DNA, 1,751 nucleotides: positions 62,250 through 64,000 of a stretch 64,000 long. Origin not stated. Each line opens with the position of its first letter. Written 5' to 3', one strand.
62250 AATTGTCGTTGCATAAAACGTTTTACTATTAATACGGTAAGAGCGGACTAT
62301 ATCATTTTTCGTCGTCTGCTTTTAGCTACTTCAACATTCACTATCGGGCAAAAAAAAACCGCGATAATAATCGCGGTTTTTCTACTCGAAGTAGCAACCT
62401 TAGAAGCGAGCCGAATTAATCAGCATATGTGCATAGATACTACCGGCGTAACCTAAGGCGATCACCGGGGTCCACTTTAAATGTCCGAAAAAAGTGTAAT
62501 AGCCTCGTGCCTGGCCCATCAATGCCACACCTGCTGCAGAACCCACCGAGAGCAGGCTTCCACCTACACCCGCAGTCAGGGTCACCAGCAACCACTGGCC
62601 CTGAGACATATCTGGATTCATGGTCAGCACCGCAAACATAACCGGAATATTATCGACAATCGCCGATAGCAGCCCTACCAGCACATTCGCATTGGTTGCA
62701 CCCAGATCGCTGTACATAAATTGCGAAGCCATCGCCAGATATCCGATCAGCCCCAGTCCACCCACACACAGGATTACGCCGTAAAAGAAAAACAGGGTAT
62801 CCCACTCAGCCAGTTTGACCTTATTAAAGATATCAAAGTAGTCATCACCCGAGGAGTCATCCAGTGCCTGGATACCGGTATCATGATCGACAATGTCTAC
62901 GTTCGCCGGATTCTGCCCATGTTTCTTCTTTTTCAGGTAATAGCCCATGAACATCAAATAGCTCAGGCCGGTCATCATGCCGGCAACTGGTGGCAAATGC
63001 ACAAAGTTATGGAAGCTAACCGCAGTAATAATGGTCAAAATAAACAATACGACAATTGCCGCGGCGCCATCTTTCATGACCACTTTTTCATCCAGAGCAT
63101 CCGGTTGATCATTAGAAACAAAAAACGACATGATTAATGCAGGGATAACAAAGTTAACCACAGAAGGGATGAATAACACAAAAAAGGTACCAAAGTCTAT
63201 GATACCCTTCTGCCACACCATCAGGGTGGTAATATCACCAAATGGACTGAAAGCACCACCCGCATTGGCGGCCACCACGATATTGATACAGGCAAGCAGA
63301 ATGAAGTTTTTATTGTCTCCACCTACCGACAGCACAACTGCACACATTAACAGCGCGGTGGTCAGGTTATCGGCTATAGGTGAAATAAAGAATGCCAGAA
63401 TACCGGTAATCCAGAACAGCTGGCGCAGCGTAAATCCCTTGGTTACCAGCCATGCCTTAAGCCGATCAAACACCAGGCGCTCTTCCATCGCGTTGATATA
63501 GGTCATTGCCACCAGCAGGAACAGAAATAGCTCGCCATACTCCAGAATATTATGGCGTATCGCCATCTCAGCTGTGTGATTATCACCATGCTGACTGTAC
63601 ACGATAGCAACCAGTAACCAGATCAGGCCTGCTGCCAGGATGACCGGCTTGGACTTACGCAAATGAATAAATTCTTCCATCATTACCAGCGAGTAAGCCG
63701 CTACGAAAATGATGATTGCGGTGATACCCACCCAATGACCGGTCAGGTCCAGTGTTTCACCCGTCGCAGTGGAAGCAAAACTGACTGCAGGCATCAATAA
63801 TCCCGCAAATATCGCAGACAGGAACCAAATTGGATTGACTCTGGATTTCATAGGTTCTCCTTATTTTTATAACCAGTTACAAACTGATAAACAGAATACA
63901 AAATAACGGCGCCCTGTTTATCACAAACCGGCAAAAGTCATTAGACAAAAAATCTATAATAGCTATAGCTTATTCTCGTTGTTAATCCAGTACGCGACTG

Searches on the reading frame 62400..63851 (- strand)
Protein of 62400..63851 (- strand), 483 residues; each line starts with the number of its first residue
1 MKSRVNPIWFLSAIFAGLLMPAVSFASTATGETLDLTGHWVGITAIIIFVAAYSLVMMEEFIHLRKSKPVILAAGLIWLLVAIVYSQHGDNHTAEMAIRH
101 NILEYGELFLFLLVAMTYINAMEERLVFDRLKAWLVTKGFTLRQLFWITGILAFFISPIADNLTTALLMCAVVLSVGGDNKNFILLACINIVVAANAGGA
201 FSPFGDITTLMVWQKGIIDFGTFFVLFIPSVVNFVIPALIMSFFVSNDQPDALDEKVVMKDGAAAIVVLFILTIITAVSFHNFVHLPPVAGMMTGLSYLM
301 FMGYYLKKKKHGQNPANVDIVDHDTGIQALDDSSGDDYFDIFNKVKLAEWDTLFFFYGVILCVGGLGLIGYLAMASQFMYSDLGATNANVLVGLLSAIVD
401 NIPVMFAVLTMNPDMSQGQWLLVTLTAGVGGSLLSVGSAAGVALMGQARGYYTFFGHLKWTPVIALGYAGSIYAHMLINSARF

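Call 50: find_encoding_contigs(protein=window:62400-63851:-, flank=10000, max_places=1)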
Protein window:62400-63851:- (483 aa): 3 contigs read that carry it; 1 place shown.
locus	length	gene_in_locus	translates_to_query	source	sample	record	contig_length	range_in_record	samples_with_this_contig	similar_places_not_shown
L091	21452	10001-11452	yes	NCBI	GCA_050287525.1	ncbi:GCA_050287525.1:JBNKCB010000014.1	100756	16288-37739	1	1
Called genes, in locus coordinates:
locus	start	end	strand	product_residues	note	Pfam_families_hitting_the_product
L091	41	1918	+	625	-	PF03717:PBP_dimer, PF00905:Transpeptidase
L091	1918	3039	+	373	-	PF01098:FTSW_RODA_SPOVE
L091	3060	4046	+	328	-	PF13406:SLT_2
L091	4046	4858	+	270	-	PF03330:DPBB_1, PF05036:SPOR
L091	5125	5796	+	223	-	PF02592:Vut_1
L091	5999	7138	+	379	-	PF00768:Peptidase_S11, PF13354:Beta-lactamase2, PF07943:PBP5_C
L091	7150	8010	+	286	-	PF01063:Aminotran_4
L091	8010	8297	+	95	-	PF04359:DUF493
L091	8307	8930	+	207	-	PF21948:LplA-B_cat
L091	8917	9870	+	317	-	PF16881:LIAS_N, PF04055:Radical_SAM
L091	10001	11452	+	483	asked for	PF03600:CitMHS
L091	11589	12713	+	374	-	PF00266:Aminotran_5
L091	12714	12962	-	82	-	PF07073:ROF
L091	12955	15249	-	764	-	PF09084:NMT1, PF00497:SBP_bac_3, PF00990:GGDEF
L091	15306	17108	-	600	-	PF00664:ABC_membrane, PF00005:ABC_tran, PF02463:SMC_N (faint)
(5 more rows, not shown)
